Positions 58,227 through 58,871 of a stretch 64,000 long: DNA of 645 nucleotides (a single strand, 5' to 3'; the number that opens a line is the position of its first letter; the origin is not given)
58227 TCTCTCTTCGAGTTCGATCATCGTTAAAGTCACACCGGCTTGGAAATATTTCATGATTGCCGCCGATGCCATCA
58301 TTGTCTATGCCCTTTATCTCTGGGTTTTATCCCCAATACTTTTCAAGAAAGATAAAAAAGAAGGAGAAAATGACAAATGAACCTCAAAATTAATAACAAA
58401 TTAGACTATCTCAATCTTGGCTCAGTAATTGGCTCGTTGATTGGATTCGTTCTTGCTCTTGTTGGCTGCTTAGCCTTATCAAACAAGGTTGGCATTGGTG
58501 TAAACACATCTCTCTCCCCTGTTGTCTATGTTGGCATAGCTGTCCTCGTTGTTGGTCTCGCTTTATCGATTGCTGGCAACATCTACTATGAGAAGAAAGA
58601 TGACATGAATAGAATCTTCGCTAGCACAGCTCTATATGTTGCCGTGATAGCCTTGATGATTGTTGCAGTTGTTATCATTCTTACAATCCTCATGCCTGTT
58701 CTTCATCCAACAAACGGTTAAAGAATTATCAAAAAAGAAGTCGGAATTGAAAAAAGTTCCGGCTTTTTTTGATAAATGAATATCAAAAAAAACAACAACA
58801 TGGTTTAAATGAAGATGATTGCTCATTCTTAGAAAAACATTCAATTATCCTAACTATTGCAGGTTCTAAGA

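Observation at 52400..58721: Second, diverged copy of the same regulator-kinase-GH3-small-membrane-protein cassette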

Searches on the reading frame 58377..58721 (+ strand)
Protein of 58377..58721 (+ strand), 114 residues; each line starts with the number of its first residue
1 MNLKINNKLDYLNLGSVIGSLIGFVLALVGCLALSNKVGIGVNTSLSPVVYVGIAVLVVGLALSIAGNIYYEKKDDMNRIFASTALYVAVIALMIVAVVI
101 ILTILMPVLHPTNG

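Call 10: search_protein_families(library=pfam, proteins=[window:58377-58721:+], max_evalue=0.01)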
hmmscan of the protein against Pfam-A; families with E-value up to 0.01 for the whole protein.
window:58377-58721:+ (114 aa): 1 family
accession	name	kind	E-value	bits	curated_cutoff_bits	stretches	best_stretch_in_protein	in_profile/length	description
PF06197.19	DUF998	-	0.0013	18.9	30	1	18-103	107-182/184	Protein of unknown function (DUF998)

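Call 31: search_protein_families(library=ncbifam, proteins=[window:58377-58721:+], max_evalue=0.01)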
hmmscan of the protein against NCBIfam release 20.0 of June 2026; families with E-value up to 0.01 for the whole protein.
window:58377-58721:+ (114 aa): 1 family
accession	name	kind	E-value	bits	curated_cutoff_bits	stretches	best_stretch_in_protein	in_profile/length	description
NF045849.1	ICE_MMCAP2_0565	equivalog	0.00014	21.4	40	1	34-103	5-73/80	Mbov_0395 family pilin-like conjugal transfer protein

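Call 52: list_cluster_members(proteins=[P0001, P0121, window:58377-58721:+, window:20260-20640:-, window:20643-23516:-])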
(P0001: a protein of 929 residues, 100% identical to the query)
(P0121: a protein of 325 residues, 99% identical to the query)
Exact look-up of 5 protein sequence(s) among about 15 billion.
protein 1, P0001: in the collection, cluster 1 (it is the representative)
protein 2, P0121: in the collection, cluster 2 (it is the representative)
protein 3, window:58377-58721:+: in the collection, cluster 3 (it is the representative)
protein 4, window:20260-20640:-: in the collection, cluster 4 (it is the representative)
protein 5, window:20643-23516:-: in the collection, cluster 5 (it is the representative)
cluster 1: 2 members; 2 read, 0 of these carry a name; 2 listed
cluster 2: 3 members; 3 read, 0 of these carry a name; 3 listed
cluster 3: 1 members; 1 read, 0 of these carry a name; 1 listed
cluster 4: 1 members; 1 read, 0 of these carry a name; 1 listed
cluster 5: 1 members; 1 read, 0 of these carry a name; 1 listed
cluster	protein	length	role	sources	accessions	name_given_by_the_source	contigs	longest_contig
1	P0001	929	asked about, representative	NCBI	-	-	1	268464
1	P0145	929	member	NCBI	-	-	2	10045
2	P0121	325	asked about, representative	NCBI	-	-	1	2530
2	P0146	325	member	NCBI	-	-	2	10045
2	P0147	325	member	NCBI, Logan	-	-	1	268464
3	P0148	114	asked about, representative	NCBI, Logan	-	-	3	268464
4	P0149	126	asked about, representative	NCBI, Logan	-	-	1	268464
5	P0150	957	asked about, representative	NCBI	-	-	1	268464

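Call 68: search_protein_representatives(protein=window:58377-58721:+)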
Query: 114 residues. Proteins with E-value up to 0.001 (for the whole library): 19; up to 1e-10: 12; up to 1e-30: 1. The best 19 are listed.
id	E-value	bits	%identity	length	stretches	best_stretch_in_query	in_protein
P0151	7.1e-31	122.9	58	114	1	1-114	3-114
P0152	2.1e-22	95.7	51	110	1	8-114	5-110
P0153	5.7e-20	87.8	50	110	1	5-114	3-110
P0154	6.0e-18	81.3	47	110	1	7-114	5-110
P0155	4.9e-17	78.4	45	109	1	7-114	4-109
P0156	2.5e-16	76.2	45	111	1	6-114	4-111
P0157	1.6e-15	73.6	43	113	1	3-114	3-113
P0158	1.3e-14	70.6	40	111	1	7-114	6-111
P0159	1.4e-12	64.1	41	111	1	8-114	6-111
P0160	5.7e-12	62.2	36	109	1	8-114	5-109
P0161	2.9e-11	59.9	38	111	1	4-114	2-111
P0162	1.0e-10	58.1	38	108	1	7-114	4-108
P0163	7.6e-08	48.9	29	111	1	7-114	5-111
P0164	3.5e-07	46.8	40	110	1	6-114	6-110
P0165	6.3e-06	42.7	34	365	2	13-114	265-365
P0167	1.4e-05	41.6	28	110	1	5-114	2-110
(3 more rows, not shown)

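Call 69: find_encoding_contigs(protein=P0167, flank=8000, max_places=2)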
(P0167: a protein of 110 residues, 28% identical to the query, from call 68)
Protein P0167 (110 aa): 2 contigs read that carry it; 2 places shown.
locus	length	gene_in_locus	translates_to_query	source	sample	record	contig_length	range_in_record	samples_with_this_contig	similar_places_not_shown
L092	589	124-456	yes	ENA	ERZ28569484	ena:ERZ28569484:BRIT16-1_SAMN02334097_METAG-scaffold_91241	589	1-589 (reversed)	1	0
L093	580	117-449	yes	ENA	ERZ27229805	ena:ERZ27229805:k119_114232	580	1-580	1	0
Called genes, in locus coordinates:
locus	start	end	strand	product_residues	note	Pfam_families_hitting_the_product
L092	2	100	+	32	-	?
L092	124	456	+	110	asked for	-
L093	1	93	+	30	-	?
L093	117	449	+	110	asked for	-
